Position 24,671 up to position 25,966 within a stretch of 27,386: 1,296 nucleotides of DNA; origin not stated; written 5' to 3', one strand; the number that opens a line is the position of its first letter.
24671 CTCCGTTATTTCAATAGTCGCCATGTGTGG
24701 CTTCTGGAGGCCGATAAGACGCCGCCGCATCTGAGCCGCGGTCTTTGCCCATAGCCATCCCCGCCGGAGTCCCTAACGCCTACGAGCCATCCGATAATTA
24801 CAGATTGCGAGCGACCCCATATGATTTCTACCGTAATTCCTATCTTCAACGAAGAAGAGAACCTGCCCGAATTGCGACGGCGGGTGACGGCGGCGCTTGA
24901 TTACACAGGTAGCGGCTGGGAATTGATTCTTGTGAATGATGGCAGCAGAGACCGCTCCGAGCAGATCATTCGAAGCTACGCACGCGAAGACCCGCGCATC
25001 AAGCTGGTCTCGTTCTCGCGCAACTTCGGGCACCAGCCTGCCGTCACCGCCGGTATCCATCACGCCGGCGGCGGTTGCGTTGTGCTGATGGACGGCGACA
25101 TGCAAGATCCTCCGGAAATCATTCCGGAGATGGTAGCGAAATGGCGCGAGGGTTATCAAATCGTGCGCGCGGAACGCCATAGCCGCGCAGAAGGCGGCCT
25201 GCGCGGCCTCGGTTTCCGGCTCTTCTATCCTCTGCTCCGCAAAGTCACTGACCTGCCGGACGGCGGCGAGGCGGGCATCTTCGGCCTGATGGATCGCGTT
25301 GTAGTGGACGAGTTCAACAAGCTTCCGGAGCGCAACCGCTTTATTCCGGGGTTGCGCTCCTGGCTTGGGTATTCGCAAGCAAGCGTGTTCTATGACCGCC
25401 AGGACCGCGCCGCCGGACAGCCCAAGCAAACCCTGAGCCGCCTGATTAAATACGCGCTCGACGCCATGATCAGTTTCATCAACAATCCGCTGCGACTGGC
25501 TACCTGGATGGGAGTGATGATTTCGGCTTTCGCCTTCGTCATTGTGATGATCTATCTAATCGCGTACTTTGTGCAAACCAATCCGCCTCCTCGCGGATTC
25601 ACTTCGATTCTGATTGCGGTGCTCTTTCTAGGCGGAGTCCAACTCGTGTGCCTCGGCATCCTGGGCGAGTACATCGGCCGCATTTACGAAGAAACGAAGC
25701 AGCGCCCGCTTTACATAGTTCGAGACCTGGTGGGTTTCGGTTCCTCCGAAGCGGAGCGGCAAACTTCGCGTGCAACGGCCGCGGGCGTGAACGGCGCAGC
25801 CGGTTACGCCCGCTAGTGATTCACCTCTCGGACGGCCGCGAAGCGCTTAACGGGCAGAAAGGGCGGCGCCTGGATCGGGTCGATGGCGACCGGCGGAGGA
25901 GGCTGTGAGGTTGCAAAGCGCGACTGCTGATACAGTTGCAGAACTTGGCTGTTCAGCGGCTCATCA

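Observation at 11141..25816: Candidate undescribed multi-arm periplasmic glycan-tailoring system: four GT-C transferases fed by several polyprenol-phosphate-sugar donor routes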

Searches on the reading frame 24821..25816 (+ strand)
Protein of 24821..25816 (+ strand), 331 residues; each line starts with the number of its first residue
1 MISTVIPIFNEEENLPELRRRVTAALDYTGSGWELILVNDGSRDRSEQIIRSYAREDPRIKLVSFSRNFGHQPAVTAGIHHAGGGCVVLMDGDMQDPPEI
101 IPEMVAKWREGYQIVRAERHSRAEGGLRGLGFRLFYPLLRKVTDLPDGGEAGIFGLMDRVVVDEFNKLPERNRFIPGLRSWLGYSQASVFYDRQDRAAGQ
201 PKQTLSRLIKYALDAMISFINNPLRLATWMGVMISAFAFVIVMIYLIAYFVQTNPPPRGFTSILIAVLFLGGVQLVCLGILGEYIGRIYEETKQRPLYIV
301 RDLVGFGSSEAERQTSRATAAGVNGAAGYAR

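Call 4: search_protein_families(library=pfam, proteins=[window:24821-25816:+], max_evalue=0.01)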
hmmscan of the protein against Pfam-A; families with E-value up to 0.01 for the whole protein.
window:24821-25816:+ (331 aa): 3 families
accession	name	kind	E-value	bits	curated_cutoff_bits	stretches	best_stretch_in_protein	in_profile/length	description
PF00535.33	Glycos_transf_2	-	5.9e-29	101.6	23.3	1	3-162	1-164/168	Glycosyl transferase family 2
PF13641.12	Glyco_tranf_2_3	-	0.0018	18.8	27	1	3-123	4-127/230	Glycosyltransferase like family 2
PF10111.15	Glyco_tranf_2_2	-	0.006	16.5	27.3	1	3-94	1-92/276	Glycosyltransferase like family 2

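Call 44: search_protein_families(library=ncbifam, proteins=[window:24821-25816:+], max_evalue=0.001)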
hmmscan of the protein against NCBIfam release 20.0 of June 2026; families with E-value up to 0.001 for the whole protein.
window:24821-25816:+ (331 aa): 16 families
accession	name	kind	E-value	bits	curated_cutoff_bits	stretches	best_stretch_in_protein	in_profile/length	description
NF047588.1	GlcsyltransPgfSStrep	equivalog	2.2e-80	270.2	500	1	2-302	3-304/308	glycosyltransferase PgfS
NF007986.1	PRK10714.1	equivalog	4.3e-54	183.7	529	1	2-304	8-312/316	undecaprenyl-phosphate 4-deoxy-4-formamido-L-arabinose transferase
TIGR03937.1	PgaC_IcaA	equivalog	1e-14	54.3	422.3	1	1-94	46-136/407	poly-beta-1,6-N-acetyl-D-glucosamine synthase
NF007482.0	PRK10073.1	equivalog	1.5e-11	43.9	423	1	2-100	8-102/334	glycosyltransferase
NF047683.1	TeichurnBiosyTuaG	equivalog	2.6e-10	40.3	400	1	2-95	8-98/252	teichuronic acid biosynthesis protein TuaG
NF041875.1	EPS_EpsD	equivalog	4.9e-09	36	370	1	2-113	1-109/325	exopolysaccharide biosynthesis glycosyltransferase EpsD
TIGR03111.1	glyc2_xrt_Gpos1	hypoth_equivalog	7.1e-08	31.7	363.95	1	2-114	51-162/439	TIGR03111 family XrtG-associated glycosyltransferase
TIGR04242.1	nodulat_NodC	equivalog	9.3e-08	31.4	550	1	3-109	51-157/395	chitooligosaccharide synthase NodC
TIGR04283.1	glyco_like_mftF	equivalog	2.2e-07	30.7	182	1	2-102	1-91/221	TIGR04283 family arsenosugar biosynthesis glycosyltransferase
NF038302.1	EPS_HpsE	equivalog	4.7e-07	29.1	300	1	3-95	4-98/307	hormogonium polysaccharide biosynthesis glycosyltransferase HpsE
TIGR04182.1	glyco_TIGR04182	equivalog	7.3e-07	28.9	325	0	3-121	3-111/293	S-layer glycoprotein N-glycosyltransferase AglJ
NF053739.1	GlytfEpsEBac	equivalog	1.4e-06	27.6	450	1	2-96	3-95/265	glycosyltransferase EpsE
NF050050.1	ProtGlycPglI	equivalog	1.7e-06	27.6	500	1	2-118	4-118/306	GalNAc(5)-diNAcBac-PP-undecaprenol beta-1,3-glucosyltransferase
TIGR03965.1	mycofact_glyco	equivalog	8.6e-06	24.9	280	1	2-108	76-179/467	mycofactocin biosynthesis glycosyltransferase MftF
NF041394.1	GtaseAglG_Halo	equivalog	4.2e-05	23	440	1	3-110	4-109/304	glucosyl-dolichyl phosphate glucuronosyltransferase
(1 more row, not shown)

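Call 64: search_solved_structures(query=window:24821-25816:+, max_evalue=0.001)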
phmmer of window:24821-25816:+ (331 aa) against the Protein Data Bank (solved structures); distinct sequences matched with E-value up to 0.001: 14.
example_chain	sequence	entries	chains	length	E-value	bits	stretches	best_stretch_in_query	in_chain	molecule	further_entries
5ekp_C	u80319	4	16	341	1.4e-78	267.5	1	2-306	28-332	Uncharacterized glycosyltransferase sll0501 | Glycosyltransferase sll0501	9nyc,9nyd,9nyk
9nye_A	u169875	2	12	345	1.5e-78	267.5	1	2-306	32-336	Glycosyltransferase sll0501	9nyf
5eke_A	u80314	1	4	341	6.9e-78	265.2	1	2-306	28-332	Uncharacterized glycosyltransferase sll0501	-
9bhc_C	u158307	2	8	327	7.2e-52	179.7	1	2-304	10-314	Undecaprenyl-phosphate 4-deoxy-4-formamido-L-arabinose transferase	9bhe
8vxh_A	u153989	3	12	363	1e-51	179.2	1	2-304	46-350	Undecaprenyl-phosphate 4-deoxy-4-formamido-L-arabinose transferase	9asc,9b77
9hwj_A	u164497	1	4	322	5.6e-51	176.8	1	2-310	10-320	Undecaprenyl-phosphate 4-deoxy-4-formamido-L-arabinose transferase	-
5mlz_A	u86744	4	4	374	1.5e-15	60.3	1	2-122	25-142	Dolichol monophosphate mannose synthase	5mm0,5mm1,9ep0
5hea_A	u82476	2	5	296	2.1e-09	40.2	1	1-93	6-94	Putative glycosyltransferase (GalT1)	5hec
3bcv_A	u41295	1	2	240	1e-05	28.1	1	2-94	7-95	Putative glycosyltransferase protein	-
2z87_A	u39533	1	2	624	2.1e-05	27.1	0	3-114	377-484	Chondroitin synthase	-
2z86_A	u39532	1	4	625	2.1e-05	27.1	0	3-114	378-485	Chondroitin synthase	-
6yv7_B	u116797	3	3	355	0.00016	24.1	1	2-140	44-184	Glycosyl transferase, family 2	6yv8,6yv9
6yv7_A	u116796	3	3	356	0.00016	24.1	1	2-140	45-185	Glycosyl transferase, family 2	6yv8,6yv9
6p61_A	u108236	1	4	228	0.00043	22.7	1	2-94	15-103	Glycosyltransferase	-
